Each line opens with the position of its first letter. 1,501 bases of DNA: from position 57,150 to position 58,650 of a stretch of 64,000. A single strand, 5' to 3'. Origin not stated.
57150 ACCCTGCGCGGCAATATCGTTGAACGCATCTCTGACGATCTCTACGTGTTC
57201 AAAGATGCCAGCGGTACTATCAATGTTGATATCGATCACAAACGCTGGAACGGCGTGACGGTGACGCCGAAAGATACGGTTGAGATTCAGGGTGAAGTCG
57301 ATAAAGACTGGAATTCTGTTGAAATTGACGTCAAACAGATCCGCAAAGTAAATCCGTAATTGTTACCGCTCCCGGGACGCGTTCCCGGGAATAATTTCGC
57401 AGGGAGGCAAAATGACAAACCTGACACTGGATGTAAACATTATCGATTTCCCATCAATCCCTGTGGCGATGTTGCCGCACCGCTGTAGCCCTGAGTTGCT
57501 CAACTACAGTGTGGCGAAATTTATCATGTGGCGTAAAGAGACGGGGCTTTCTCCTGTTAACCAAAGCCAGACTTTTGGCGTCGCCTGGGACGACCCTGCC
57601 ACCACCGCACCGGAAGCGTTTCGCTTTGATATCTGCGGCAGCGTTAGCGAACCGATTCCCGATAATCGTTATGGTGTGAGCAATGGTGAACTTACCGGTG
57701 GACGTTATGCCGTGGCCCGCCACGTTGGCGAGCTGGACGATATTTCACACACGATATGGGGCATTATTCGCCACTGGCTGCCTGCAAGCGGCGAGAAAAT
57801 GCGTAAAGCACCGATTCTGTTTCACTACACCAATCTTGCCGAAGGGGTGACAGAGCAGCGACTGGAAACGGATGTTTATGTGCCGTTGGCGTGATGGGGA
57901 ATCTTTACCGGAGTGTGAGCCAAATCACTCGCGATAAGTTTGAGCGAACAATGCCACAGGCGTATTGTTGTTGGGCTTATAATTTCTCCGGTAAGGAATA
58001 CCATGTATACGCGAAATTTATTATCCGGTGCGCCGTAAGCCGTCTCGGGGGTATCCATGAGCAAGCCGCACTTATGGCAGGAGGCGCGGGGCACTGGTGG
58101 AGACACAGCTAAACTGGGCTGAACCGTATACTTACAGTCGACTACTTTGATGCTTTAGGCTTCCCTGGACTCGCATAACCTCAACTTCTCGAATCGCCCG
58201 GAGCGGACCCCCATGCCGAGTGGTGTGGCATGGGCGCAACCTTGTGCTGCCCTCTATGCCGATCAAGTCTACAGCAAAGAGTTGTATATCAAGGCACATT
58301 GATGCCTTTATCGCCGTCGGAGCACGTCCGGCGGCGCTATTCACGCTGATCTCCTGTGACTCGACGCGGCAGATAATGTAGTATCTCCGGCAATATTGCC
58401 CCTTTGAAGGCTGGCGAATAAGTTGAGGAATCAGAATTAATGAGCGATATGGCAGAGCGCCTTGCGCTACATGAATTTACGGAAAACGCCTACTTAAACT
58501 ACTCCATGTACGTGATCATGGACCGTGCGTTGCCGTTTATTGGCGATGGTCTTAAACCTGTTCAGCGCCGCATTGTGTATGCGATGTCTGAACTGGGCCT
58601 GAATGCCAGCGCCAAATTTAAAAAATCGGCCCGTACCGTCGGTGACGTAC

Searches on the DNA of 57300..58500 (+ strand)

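Call 103: search_dna_similar(query=window:57300-58500:+, collection=ecoli_genomes, mode=near, max_rows=4)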
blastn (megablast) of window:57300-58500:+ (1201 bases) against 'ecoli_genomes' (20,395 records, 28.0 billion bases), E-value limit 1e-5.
Records with a match: 5425; places in all: 9535; records where one place covers at least 80% of the query: 1355.
Genomes with a match: 5425 of 5426; with a place that covers at least 80% of the query: 1355. Places per genome that has any: lowest 1, median 2, highest 4. On chromosomes: 9533 places; on plasmids: 2.
Best place of each record, by identity: >=99% 3306; 95-99% 2118; 90-95% 1.
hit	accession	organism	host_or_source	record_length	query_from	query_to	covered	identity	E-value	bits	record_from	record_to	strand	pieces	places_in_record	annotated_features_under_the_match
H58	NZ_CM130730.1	Escherichia coli strain IAL7255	Homo sapiens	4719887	1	1201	100%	100.0%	0e+0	2230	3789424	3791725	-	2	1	integrase core domain-containing protein | AraC family transcriptional regulator (x2) | parC: DNA topoisomerase IV subunit A | ygiW: OB fold stress tolerance protein YgiW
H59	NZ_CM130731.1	Escherichia coli strain IAL7252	Homo sapiens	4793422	1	1201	100%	100.0%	0e+0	2230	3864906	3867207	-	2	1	integrase core domain-containing protein | AraC family transcriptional regulator (x2) | parC: DNA topoisomerase IV subunit A | ygiW: OB fold stress tolerance protein YgiW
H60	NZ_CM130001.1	Escherichia coli strain IAL7254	Homo sapiens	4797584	1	1201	100%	100.0%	0e+0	2230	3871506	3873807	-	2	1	integrase core domain-containing protein | AraC family transcriptional regulator (x2) | parC: DNA topoisomerase IV subunit A | ygiW: OB fold stress tolerance protein YgiW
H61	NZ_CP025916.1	Escherichia coli strain 120899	Homo sapiens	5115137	1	1201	100%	100.0%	0e+0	2218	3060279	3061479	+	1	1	ygiV: AraC family transcriptional regulator | parC: DNA topoisomerase IV subunit A | ygiW: OB fold stress tolerance protein YgiW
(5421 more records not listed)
